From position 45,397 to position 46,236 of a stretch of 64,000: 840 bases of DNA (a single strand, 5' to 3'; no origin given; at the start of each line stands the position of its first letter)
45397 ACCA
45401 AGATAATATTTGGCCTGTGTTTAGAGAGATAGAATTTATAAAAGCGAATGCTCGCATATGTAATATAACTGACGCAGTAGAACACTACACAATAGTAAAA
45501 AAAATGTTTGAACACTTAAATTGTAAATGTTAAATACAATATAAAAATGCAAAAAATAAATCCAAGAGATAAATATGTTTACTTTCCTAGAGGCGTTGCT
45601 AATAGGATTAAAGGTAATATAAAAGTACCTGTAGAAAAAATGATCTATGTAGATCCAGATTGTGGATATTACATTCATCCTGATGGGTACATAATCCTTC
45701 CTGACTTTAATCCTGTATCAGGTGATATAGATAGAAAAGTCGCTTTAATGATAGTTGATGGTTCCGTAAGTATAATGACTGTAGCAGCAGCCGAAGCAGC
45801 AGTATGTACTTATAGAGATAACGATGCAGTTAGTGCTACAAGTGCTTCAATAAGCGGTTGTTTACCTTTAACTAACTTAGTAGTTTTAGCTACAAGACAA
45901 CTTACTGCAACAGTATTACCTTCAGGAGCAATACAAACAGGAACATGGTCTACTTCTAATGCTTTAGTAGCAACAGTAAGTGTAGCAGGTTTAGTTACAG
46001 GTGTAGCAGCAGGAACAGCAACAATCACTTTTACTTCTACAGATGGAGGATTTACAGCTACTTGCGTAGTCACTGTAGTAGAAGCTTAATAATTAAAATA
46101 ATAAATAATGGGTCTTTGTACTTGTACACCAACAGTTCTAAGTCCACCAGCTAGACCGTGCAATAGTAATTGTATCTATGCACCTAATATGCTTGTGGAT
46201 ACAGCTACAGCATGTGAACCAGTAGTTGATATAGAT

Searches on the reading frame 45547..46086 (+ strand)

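Call 27: search_protein_families(library=pfam, proteins=[window:45547-46086:+], max_evalue=0.01)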
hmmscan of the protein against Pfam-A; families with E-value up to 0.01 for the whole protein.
window:45547-46086:+ (180 aa): 2 families
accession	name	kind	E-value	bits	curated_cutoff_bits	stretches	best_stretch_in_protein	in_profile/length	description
PF02368.24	Big_2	-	1.8e-15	57.1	22.8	1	112-175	15-79/79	Bacterial Ig-like domain (group 2)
PF22359.2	Big-like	-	0.0088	16.7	27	0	141-177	12-46/48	Bacterial Ig-like domain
